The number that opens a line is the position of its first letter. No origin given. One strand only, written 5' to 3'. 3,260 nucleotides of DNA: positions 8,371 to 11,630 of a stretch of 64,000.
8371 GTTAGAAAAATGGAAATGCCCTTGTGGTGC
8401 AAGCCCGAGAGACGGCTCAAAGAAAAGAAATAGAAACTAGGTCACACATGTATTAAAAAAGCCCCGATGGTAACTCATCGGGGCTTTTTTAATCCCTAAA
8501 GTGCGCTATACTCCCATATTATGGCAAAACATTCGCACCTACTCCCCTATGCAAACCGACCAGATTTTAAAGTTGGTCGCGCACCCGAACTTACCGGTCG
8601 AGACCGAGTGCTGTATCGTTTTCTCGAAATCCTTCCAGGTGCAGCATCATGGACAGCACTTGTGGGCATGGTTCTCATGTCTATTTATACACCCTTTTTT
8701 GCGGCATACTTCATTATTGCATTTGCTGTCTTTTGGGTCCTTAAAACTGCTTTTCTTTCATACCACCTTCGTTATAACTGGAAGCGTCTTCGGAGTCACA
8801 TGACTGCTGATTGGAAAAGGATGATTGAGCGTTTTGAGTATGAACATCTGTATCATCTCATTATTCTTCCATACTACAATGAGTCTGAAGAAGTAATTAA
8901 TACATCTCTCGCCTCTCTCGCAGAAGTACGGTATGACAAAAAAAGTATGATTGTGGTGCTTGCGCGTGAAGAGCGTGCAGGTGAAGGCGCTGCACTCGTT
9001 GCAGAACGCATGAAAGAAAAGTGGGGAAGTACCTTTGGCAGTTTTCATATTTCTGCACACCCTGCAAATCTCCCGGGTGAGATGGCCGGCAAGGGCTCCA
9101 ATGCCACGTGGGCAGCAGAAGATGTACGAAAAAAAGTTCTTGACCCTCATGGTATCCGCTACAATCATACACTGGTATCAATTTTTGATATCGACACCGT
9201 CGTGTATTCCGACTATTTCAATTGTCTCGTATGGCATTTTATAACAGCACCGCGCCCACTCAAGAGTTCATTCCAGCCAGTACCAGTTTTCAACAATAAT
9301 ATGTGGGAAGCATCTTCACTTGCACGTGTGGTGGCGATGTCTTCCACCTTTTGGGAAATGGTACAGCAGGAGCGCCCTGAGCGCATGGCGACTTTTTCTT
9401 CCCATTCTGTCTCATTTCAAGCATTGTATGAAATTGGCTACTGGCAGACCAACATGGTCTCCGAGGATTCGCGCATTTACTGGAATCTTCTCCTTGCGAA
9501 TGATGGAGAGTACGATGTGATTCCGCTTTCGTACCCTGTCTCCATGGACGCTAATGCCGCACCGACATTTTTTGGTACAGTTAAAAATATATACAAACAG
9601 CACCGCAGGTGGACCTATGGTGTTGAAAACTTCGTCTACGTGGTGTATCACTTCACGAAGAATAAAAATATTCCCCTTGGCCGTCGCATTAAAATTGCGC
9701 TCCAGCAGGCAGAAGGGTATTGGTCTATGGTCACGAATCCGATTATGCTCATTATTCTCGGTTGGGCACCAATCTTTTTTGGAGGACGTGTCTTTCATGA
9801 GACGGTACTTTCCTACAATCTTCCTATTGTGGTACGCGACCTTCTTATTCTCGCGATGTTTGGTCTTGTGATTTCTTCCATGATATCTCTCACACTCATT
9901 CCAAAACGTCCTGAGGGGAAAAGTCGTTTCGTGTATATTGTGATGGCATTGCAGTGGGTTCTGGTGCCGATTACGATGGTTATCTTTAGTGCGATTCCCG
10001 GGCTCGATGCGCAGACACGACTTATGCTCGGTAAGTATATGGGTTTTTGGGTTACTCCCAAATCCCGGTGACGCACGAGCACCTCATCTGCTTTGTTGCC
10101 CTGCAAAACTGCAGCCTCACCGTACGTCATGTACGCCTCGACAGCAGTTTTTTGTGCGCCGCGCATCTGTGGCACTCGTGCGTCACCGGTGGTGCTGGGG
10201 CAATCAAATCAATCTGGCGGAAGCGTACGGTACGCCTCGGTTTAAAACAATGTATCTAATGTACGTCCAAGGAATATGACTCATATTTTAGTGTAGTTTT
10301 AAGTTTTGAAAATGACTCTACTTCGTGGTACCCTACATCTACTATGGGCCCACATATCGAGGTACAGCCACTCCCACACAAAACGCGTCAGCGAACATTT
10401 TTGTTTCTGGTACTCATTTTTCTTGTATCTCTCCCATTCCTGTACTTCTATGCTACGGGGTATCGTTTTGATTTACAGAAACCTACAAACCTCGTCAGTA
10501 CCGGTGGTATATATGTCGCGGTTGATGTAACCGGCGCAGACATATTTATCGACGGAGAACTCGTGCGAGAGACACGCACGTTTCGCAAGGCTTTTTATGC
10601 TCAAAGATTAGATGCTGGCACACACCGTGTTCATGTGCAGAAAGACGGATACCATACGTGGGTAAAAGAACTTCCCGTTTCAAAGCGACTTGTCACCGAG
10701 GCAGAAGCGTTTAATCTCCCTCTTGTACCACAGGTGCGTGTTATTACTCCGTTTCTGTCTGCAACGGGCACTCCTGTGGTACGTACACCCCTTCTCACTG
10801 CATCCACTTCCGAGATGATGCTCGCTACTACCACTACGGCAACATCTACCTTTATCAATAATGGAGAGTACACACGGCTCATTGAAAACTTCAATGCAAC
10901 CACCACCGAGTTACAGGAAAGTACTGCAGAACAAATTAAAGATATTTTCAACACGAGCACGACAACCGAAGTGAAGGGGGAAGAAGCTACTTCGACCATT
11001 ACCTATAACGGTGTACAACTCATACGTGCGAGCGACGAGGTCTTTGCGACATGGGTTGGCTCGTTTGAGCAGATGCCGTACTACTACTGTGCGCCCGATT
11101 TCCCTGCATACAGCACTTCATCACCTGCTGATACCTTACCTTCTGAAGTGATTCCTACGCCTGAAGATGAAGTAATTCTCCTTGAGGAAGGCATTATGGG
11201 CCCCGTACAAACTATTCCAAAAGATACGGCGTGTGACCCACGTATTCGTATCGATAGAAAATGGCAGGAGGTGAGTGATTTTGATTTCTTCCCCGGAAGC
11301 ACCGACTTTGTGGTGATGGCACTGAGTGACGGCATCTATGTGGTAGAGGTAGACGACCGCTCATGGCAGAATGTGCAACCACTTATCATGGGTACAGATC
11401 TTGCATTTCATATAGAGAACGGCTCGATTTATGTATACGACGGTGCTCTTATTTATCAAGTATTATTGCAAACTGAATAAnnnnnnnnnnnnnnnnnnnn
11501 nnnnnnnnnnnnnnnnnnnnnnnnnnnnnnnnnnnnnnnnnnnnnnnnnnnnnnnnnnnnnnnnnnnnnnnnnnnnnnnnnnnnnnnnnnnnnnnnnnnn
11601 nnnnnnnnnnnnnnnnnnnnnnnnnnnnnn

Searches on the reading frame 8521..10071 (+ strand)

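Call 39: search_protein_families(library=pfam, proteins=[window:8521-10071:+], max_evalue=0.001)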
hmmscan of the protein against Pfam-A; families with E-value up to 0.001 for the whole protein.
window:8521-10071:+ (516 aa): 1 family
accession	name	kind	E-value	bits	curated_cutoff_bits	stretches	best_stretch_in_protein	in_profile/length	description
PF13632.12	Glyco_trans_2_3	-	2.3e-08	34.5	27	1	219-418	2-177/198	Glycosyl transferase family group 2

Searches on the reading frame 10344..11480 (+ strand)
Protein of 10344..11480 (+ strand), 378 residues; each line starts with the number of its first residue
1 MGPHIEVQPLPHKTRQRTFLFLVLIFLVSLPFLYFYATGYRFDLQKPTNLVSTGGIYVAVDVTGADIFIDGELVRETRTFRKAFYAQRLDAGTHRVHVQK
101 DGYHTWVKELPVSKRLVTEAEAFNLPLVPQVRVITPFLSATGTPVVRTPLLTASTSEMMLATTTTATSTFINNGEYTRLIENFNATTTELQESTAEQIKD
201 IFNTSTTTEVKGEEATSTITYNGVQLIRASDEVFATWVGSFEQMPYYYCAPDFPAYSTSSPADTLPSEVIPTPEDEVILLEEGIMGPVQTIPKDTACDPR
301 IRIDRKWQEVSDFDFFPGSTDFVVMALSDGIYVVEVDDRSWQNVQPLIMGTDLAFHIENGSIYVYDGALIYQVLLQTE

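Call 39: search_protein_families(library=pfam, proteins=[window:10344-11480:+], max_evalue=0.001)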
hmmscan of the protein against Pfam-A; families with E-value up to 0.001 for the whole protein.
window:10344-11480:+ (378 aa): 1 family
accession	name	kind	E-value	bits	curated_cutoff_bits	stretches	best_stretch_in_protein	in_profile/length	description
PF08308.17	PEGA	-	5.8e-05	23.4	20.8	1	54-118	2-61/71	PEGA domain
